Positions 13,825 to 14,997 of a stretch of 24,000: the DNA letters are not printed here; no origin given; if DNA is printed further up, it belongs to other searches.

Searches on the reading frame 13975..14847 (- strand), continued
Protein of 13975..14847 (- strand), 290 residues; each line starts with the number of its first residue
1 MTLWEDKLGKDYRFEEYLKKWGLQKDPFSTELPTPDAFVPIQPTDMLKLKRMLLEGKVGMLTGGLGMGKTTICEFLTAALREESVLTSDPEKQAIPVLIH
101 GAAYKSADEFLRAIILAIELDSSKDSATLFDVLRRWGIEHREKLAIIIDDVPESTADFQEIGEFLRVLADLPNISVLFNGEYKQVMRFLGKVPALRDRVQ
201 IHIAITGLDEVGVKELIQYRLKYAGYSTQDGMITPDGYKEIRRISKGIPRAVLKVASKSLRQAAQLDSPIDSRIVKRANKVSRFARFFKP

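Call 38: fold_search(model_id=the predicted structure, library=pdb)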
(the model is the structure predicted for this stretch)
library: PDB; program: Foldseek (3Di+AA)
matches with E <= 10: 1627; with E <= 0.001: 549
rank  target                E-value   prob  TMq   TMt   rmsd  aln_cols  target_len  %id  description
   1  1w5t_A                2.1e-10  1.00  0.68  0.52   4.1       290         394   13  Structure of the Aeropyrum Pernix ORC2 protein (ADPNP-ADP complexes) (released 2004-10-05)
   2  1w5t_C                6.0e-10  1.00  0.61  0.47   7.0       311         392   13  Structure of the Aeropyrum Pernix ORC2 protein (ADPNP-ADP complexes) (released 2004-10-05)
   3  1w5s_B                7.8e-10  1.00  0.64  0.49   5.6       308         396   13  Structure of the Aeropyrum Pernix ORC2 protein (ADP form) (released 2004-10-05)
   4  7jgr_A                1.9e-09  1.00  0.67  0.51   4.2       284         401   11  Structure of Drosophila ORC bound to DNA (84 bp) and Cdc6 (released 2020-09-09)
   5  1w5s_A                2.0e-09  1.00  0.61  0.47   5.0       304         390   14  Structure of the Aeropyrum Pernix ORC2 protein (ADP form) (released 2004-10-05)
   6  7tjh_I                3.8e-09  1.00  0.61  0.48   5.7       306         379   14  S. cerevisiae ORC bound to 84 bp ARS1 DNA and Cdc6 (state 1) with flexible Orc6 N-terminal domain (released 2022-10-05)
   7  7jgr_G                4.0e-09  1.00  0.64  0.51   5.3       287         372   15  Structure of Drosophila ORC bound to DNA (84 bp) and Cdc6 (released 2020-09-09)
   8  2qby_B                9.8e-09  1.00  0.60  0.49   5.6       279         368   15  Crystal structure of a heterodimer of Cdc6/Orc1 initiators bound to origin DNA (from S. solfataricus) (released 2007-09-11)
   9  8xvb_A                1.2e-08  1.00  0.58  0.67   5.3       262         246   17  Cryo-EM structure of ATP-DNA-MuB filaments (released 2024-08-14)
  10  9bcx_B                1.2e-08  1.00  0.64  0.43   6.0       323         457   15  Cryo-EM structure of the S. cerevisiae ORC-Cdc6-Mcm2-7-DNA complex with a fully closed Mcm2-Mcm5 DNA entry gate (released 2025-01-01)
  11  8s0e_A                1.6e-08  1.00  0.67  0.55   4.7       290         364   11  H. sapiens OCCM bound to double stranded DNA (released 2024-10-02)
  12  2v1u_A                1.7e-08  1.00  0.60  0.47   5.7       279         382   14  STRUCTURE OF THE AEROPYRUM PERNIX ORC1 PROTEIN IN COMPLEX WITH DNA (released 2007-09-18)
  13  2qby_A                1.7e-08  1.00  0.60  0.49   6.1       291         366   16  Crystal structure of a heterodimer of Cdc6/Orc1 initiators bound to origin DNA (from S. solfataricus) (released 2007-09-11)
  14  5zr1_A                2.0e-08  1.00  0.64  0.41   5.4       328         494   13  Saccharomyces Cerevisiae Origin Recognition Complex Bound to a 72-bp Origin DNA containing ACS and B1 element (released 2018-07-11)
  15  7tjh_A                2.3e-08  1.00  0.67  0.43   4.6       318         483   15  S. cerevisiae ORC bound to 84 bp ARS1 DNA and Cdc6 (state 1) with flexible Orc6 N-terminal domain (released 2022-10-05)
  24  7rzy_1                7.7e-08  1.00  0.62  0.58   5.3       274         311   19  CryoEM structure of Vibrio cholerae transposon Tn6677 AAA+ ATPase TnsC (released 2022-06-08)
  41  7m99_A                2.0e-07  1.00  0.62  0.69   4.9       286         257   14  ATPgS bound TnsC filament from ShCAST system (released 2021-07-28)
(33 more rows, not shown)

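Call 50: search_protein_representatives(alignment_id=A2)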
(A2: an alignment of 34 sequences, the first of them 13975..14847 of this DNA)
Query: 34 sequences, 292 profile positions. Proteins with E-value up to 0.001 (for the whole library): 13898; up to 1e-10: 2505; up to 1e-30: 12. The best 150 are listed.
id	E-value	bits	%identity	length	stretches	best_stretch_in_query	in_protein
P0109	1.7e-121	421.0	-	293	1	1-290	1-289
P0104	4.2e-103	360.7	-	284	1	13-290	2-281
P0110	8.3e-88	310.5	-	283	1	25-290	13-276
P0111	5.8e-83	294.6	-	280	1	4-280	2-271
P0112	1.3e-82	293.4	-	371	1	23-287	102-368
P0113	9.9e-82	290.5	-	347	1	25-289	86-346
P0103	1.2e-78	280.4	-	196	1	97-291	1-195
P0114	9.1e-71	254.5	-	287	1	13-288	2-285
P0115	1.0e-57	211.7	-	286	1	26-281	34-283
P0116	1.8e-53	197.8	-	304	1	24-276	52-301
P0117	5.2e-37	143.7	-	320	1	5-282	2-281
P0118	1.5e-34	135.6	-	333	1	13-224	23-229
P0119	6.8e-27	110.5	-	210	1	94-268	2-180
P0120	5.1e-25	104.4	-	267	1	25-277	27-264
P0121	9.5e-24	100.2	-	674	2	17-262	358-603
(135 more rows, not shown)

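Call 52: list_cluster_members(proteins=[P0110, P0111, P0112, P0113, P0114, P0115, P0116, P0117, P0118, P0120])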
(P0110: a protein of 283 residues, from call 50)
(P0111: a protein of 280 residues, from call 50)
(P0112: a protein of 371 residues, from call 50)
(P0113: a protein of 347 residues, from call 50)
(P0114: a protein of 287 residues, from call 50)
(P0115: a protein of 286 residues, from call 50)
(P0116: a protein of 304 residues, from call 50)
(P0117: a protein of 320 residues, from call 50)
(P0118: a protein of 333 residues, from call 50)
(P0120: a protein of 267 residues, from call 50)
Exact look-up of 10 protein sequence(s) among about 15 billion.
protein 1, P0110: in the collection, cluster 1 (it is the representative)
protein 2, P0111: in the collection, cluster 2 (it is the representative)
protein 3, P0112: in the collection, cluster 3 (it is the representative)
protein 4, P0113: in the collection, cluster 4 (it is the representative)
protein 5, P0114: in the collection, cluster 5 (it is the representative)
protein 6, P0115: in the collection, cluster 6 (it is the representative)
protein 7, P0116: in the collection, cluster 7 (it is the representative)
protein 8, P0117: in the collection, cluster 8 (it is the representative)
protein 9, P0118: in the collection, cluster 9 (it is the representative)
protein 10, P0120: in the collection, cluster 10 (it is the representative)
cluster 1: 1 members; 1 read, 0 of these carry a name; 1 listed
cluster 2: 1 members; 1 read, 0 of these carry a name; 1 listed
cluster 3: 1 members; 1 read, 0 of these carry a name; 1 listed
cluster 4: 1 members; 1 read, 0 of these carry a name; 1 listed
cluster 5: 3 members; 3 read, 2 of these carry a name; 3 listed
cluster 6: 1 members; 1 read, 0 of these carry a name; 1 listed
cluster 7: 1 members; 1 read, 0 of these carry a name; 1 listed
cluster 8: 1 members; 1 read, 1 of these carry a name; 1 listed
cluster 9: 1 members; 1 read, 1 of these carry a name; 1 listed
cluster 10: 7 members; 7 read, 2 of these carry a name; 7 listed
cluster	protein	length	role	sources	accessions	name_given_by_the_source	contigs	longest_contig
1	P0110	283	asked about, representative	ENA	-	-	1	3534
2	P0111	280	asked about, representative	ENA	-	-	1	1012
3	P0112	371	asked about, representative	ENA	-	-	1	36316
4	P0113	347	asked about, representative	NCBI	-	-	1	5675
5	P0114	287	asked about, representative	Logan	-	-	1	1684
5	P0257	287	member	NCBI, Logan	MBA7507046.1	hypothetical protein ES706_05762 [subsurface metagenome]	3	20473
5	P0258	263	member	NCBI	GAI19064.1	unnamed protein product, partial [marine sediment metagenome]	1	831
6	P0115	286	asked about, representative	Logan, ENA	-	-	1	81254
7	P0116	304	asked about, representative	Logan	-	-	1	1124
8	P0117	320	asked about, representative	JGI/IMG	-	general secretion pathway protein A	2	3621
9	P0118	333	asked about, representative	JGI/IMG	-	type II secretory pathway predicted ATPase ExeA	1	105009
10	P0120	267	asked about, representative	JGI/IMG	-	Holliday junction resolvasome RuvABC ATP-dependent DNA helicase subunit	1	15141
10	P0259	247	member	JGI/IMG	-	Holliday junction resolvasome RuvABC ATP-dependent DNA helicase subunit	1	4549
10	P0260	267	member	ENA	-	-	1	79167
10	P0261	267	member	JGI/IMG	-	-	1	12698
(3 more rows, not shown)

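Call 53: find_encoding_contigs(protein=P0112, flank=8000, max_places=2)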
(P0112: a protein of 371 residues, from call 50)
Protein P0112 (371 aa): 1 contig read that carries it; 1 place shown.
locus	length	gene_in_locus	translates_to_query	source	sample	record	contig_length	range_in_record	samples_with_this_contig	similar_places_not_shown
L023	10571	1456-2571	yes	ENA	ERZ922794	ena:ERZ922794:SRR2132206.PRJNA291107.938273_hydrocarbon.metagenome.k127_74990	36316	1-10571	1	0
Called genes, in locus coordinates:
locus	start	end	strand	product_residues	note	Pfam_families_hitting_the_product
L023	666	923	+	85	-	PF00736:EF1_GNE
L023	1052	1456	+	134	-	-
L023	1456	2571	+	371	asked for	PF20703:nSTAND1 (weak), PF00931:NB-ARC (weak), PF05729:NACHT, PF13401:AAA_22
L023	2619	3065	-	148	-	PF13404:HTH_AsnC-type, PF13412:HTH_24, PF22451:NirdL-like_HTH (weak), PF01037:AsnC_trans_reg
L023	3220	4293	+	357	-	PF00155:Aminotran_1_2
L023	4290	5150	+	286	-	PF01634:HisG, PF08029:HisG_C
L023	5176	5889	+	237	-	PF00977:His_biosynth, PF01207:Dus (faint), PF01180:DHO_dh (faint)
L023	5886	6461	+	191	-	PF00475:IGPD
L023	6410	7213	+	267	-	PF00977:His_biosynth, PF01207:Dus (weak), PF05690:ThiG (faint), PF02581:TMP-TENI (faint), PF03060:NMO (faint), PF01180:DHO_dh (faint)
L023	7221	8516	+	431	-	PF00815:Histidinol_dh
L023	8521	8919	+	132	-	PF01502:PRA-CH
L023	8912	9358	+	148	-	PF00903:Glyoxalase, PF13468:Glyoxalase_3 (weak), PF13669:Glyoxalase_4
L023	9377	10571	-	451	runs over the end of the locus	PF00390:malic, PF03949:Malic_M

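Call 54: find_encoding_contigs(protein=P0115, flank=8000, max_places=2)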
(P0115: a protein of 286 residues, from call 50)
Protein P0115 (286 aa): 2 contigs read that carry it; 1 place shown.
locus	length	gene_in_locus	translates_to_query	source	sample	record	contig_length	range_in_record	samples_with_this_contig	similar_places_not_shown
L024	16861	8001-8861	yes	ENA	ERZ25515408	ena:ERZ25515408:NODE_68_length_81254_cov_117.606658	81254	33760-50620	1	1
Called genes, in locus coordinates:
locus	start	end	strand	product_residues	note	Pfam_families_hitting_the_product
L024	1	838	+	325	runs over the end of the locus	-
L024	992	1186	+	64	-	-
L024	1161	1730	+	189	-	-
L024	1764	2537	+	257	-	-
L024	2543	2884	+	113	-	-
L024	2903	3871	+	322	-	-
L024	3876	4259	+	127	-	-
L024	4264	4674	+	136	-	-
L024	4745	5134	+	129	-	-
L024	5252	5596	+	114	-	PF04471:Mrr_cat (weak), PF01870:Hjc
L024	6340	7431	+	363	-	PF20703:nSTAND1 (weak), PF13401:AAA_22, PF01047:MarR (weak)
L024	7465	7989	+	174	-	PF12728:HTH_17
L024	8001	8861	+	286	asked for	PF20703:nSTAND1 (weak), PF13401:AAA_22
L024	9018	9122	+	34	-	-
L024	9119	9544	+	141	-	-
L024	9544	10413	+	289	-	-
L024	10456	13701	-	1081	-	PF12950:TaqI_C (faint), PF02384:N6_Mtase (faint), PF20473:MmeI_Mtase, PF07669:Eco57I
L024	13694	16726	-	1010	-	PF13091:PLDc_2 (weak), PF00270:DEAD (faint), PF04851:ResIII (faint), PF00176:SNF2-rel_dom (weak), PF00271:Helicase_C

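Call 56: find_encoding_contigs(protein=P0118, flank=7000, max_places=2)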
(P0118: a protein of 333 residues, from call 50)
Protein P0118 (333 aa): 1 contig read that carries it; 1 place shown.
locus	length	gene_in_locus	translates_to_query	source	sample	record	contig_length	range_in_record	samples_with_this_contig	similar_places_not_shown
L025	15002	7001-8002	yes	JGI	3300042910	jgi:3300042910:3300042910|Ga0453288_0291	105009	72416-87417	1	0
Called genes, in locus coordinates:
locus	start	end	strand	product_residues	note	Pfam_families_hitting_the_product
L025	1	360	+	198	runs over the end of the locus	PF00117:GATase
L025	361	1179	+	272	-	PF00977:His_biosynth, PF01207:Dus (faint), PF02581:TMP-TENI (faint), PF01180:DHO_dh (faint), PF03060:NMO (faint), PF05690:ThiG (faint)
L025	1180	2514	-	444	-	PF03951:Gln-synt_N, PF00120:Gln-synt_C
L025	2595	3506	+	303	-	-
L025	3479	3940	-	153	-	PF00293:NUDIX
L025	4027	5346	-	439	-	PF01336:tRNA_anti-codon, PF00152:tRNA-synt_2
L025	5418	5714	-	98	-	PF01918:Alba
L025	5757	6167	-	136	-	PF04545:Sigma70_r4 (weak)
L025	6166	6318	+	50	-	-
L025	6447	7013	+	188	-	-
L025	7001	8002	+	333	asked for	PF13401:AAA_22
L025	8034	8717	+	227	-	PF02811:PHP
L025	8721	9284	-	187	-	PF01871:AMMECR1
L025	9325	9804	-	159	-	PF01927:Mut7-C, PF18480:DUF5615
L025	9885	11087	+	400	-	PF00890:FAD_binding_2, PF01134:GIDA (weak), PF01266:DAO (weak), PF01946:Thi4 (weak), PF05834:Lycopene_cycl, PF07992:Pyr_redox_2, PF12831:FAD_oxidored, PF13450:NAD_binding_8 (weak), +4 more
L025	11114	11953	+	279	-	PF00382:TFIIB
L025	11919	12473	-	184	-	PF04250:DUF429 (weak)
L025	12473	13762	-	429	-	PF22641:TiaS_TCKD, PF08489:TiaS_FLD, PF01336:tRNA_anti-codon, PF23783:Zn_ribbon_TiaS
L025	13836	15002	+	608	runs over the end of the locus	PF03485:Arg_tRNA_synt_N, PF00750:tRNA-synt_1d, PF05746:DALR_1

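Call 57: find_encoding_contigs(protein=P0257, flank=7000, max_places=2)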
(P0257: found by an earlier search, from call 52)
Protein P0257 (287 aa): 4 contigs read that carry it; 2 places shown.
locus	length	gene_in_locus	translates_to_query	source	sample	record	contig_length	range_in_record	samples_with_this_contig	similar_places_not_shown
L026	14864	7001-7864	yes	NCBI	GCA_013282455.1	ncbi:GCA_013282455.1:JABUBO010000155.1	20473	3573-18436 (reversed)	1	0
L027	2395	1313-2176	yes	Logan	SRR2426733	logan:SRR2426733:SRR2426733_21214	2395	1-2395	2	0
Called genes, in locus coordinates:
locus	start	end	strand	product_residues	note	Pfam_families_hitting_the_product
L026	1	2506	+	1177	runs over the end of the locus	-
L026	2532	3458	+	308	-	-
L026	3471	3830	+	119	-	-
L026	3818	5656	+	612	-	-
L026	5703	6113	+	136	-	-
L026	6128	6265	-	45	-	-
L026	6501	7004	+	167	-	PF12728:HTH_17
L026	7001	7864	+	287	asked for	PF25199:nSTAND_NTPase5 (faint), PF13191:AAA_16 (weak), PF24883:NPHP3_N (faint), PF13401:AAA_22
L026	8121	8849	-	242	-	PF00984:UDPG_MGDP_dh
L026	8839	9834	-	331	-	PF00534:Glycos_transf_1, PF13692:Glyco_trans_1_4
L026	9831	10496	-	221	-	PF01209:Ubie_methyltran (faint), PF13489:Methyltransf_23, PF03141:Methyltransf_29 (weak), PF07021:MetW, PF13847:Methyltransf_31, PF08241:Methyltransf_11, PF08242:Methyltransf_12, PF13649:Methyltransf_25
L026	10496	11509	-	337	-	PF13439:Glyco_transf_4, PF20706:GT4-conflict, PF00534:Glycos_transf_1, PF13692:Glyco_trans_1_4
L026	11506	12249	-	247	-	PF13489:Methyltransf_23, PF02353:CMAS (weak), PF13847:Methyltransf_31, PF08241:Methyltransf_11, PF08242:Methyltransf_12, PF13649:Methyltransf_25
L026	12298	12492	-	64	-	-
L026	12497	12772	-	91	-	-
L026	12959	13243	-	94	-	-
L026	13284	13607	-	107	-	-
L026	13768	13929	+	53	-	PF23477:zf_Tbcl_2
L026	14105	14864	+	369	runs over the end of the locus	-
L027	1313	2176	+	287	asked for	PF25199:nSTAND_NTPase5 (faint), PF13191:AAA_16 (weak), PF24883:NPHP3_N (faint), PF13401:AAA_22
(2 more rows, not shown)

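Call 58: find_encoding_contigs(protein=P0113, flank=7000, max_places=2)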
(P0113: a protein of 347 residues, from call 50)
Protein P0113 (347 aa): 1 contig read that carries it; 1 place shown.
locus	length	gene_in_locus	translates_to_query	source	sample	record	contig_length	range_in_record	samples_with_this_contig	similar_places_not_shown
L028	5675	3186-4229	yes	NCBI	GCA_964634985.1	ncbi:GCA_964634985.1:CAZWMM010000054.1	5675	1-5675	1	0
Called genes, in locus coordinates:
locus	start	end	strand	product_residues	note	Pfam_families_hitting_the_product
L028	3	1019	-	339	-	?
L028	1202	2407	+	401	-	PF02771:Acyl-CoA_dh_N, PF02770:Acyl-CoA_dh_M, PF00441:Acyl-CoA_dh_1, PF08028:Acyl-CoA_dh_2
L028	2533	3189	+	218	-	-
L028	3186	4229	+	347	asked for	PF20720:nSTAND3 (faint), PF13401:AAA_22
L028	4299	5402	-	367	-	PF04055:Radical_SAM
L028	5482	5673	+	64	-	?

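Call 86: find_encoding_contigs(protein=P0029, flank=10000, max_places=2)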
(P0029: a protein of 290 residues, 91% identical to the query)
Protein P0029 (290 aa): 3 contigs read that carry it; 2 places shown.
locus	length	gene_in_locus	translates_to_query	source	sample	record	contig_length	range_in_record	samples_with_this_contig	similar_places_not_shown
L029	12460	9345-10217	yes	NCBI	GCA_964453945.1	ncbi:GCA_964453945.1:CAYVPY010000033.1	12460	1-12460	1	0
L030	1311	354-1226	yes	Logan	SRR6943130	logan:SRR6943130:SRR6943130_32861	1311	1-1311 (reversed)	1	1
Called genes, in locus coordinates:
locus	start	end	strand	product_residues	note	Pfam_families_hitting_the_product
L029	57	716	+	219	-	-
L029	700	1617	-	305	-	-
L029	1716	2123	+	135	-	PF01402:RHH_1, PF08753:NikR_C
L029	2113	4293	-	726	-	PF07503:zf-HYPF, PF01300:Sua5_yciO_yrdC, PF17788:HypF_C, PF22521:HypF_C_2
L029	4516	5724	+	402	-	PF01924:HypD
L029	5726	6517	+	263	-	PF01455:HupF_HypC, PF13279:4HBT_2, PF03061:4HBT (weak)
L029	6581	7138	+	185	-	-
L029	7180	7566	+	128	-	PF02769:AIRS_C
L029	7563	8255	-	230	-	PF02811:PHP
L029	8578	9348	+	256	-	-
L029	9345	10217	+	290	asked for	PF13401:AAA_22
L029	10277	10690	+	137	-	-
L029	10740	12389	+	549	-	PF03063:Prismane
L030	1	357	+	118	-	?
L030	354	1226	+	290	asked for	PF13401:AAA_22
